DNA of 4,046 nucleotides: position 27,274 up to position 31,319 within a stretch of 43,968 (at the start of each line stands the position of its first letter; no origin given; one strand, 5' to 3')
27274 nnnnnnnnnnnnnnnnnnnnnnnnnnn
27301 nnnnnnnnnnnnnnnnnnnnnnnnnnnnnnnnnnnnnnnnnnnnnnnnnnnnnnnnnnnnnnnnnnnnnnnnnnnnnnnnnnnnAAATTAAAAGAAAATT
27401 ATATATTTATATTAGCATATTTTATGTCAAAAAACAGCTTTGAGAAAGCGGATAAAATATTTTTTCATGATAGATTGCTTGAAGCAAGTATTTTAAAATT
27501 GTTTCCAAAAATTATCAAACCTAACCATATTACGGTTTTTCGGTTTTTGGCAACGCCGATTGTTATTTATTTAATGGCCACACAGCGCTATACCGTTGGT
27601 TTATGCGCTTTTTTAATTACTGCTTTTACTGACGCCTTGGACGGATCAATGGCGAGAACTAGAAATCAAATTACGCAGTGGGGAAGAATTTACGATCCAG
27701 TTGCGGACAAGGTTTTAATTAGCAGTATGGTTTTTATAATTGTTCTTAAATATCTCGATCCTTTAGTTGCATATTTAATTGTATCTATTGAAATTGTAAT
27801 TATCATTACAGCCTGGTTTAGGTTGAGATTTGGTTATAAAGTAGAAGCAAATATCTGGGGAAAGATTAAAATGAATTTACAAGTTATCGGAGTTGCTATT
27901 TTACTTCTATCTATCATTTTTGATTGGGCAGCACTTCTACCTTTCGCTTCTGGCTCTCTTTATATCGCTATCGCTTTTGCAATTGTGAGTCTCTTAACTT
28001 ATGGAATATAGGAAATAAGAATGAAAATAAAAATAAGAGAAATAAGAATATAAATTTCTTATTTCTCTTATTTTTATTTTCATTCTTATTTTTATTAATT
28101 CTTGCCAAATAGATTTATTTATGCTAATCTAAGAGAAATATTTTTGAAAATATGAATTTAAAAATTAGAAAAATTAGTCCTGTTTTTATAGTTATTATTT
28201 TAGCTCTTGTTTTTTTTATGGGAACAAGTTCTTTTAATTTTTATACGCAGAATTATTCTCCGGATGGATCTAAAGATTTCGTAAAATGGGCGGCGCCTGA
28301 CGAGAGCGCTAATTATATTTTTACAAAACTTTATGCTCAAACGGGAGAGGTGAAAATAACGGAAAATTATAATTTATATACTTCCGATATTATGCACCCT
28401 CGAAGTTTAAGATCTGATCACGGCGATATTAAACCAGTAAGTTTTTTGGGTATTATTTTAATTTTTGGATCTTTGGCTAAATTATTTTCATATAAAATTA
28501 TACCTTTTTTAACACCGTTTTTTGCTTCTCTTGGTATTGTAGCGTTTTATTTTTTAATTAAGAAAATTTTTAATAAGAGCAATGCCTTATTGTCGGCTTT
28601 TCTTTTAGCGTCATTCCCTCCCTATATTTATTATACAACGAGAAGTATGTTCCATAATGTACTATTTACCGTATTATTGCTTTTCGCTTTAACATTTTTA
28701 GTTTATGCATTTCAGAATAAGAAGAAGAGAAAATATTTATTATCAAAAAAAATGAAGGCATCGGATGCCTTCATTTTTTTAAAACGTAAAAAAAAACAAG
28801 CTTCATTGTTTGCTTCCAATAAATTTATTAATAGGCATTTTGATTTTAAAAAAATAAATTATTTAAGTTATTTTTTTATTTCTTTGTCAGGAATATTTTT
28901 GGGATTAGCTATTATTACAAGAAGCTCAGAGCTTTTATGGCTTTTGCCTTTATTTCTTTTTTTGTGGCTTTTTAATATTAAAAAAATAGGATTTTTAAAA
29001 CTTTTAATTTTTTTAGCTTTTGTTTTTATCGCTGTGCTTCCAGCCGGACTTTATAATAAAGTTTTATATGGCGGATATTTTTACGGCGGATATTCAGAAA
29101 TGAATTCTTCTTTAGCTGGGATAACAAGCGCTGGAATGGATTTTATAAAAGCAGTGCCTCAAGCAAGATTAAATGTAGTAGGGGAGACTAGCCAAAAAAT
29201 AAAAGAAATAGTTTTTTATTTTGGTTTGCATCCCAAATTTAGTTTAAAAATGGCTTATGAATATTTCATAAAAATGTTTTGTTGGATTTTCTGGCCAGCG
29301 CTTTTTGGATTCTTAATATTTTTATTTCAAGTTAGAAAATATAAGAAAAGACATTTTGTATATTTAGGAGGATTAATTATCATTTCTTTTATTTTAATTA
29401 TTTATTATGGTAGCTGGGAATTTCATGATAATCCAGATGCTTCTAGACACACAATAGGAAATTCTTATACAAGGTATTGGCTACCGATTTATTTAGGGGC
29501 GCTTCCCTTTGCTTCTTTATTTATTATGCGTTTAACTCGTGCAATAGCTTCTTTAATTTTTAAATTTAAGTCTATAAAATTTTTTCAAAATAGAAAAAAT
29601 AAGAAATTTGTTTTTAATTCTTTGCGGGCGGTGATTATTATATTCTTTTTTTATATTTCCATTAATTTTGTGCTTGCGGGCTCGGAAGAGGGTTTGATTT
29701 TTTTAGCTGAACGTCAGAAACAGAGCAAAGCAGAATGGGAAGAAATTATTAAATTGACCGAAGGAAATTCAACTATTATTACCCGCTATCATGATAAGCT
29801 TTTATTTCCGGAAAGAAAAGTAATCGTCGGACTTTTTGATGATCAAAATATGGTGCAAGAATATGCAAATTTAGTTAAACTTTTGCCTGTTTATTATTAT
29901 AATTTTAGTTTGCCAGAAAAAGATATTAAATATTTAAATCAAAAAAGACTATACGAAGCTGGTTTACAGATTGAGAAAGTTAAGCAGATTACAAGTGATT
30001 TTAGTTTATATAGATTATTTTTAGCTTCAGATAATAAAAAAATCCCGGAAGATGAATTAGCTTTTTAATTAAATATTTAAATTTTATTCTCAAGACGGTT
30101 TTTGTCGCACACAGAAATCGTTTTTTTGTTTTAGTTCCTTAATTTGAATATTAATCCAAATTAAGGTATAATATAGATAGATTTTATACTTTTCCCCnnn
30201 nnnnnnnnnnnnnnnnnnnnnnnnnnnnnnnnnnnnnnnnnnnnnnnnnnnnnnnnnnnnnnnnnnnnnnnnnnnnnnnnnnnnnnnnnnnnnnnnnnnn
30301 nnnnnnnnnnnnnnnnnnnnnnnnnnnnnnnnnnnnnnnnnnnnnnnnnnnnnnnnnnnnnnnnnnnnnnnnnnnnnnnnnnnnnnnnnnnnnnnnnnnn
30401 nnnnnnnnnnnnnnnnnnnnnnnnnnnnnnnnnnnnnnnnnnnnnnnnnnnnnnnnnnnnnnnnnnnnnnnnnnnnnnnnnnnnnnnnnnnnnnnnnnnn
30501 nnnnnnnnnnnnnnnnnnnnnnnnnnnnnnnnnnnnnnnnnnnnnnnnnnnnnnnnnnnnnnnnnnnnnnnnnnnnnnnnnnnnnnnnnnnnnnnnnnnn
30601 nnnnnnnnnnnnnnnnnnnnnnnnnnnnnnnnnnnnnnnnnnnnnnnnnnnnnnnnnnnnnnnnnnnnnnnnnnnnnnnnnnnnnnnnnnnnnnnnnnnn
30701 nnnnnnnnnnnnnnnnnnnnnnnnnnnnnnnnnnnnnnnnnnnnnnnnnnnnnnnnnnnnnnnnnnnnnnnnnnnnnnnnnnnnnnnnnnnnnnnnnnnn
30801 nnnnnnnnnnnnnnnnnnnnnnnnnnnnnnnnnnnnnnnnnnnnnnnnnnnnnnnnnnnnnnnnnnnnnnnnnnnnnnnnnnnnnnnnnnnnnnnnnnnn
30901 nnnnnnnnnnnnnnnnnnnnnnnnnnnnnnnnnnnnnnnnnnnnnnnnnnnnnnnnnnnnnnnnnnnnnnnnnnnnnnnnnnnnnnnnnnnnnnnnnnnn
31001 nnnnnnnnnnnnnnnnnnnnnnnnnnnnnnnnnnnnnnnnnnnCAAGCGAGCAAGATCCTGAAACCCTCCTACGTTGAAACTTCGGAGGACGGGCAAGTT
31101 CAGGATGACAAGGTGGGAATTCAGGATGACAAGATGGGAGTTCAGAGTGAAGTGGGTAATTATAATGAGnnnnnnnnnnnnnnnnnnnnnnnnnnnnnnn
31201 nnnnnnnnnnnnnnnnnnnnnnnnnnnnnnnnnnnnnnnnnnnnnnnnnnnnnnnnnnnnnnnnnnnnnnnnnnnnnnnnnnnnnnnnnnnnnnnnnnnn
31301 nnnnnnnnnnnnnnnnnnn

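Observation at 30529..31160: Palindromic repeat half-units inserted in-frame twice in the DUF4012-like gene, analogous to Rickettsia palindromic elements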

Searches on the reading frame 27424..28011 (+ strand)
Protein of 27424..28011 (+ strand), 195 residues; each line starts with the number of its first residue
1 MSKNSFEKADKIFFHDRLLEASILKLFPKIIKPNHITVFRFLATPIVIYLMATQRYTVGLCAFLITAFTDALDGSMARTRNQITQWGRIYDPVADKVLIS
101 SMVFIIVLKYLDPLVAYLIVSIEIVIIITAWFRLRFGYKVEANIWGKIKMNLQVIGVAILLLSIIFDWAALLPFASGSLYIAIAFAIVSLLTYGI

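Call 16: search_protein_families(library=pfam, proteins=[window:27424-28011:+], max_evalue=0.01)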
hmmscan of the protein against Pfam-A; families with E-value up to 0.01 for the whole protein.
window:27424-28011:+ (195 aa): 1 family
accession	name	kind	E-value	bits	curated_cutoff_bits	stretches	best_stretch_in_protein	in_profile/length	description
PF01066.26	CDP-OH_P_transf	-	6.3e-28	98.5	22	1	33-186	4-150/152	CDP-alcohol phosphatidyltransferase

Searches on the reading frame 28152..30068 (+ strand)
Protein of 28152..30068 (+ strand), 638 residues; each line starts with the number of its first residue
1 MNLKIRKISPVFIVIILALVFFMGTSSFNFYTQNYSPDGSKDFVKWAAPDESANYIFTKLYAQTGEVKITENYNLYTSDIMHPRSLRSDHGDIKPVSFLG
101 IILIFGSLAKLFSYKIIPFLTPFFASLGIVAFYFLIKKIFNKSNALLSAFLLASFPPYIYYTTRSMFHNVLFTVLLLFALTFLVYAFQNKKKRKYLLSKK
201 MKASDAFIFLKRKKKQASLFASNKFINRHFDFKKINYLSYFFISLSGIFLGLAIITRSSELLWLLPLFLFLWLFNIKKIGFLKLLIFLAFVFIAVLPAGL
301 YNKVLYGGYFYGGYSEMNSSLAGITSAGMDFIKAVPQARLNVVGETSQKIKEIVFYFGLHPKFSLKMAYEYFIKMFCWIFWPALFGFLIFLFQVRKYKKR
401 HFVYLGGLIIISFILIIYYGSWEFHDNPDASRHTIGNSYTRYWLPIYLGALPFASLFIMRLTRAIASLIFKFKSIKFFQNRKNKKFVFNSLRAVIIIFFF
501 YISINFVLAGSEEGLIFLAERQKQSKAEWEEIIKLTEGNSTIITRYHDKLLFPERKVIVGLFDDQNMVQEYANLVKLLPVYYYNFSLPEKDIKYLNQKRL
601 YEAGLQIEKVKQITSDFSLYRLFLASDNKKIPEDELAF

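Call 16: search_protein_families(library=pfam, proteins=[window:28152-30068:+], max_evalue=0.01)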
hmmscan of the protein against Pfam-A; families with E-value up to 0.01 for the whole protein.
window:28152-30068:+ (638 aa): 1 family
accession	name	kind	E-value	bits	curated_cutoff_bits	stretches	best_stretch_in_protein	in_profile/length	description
PF13231.12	PMT_2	-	2.5e-07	31.5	26.1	1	124-198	31-104/160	Dolichyl-phosphate-mannose-protein mannosyltransferase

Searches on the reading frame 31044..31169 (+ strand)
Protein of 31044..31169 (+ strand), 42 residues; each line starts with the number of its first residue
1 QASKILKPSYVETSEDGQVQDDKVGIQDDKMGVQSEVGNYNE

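Call 62: find_homologous_proteins(query=window:31044-31169:+, max_evalue=10)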
Query seq(42 aa): no candidate shares three 5-residue words with the query. No homologue found.
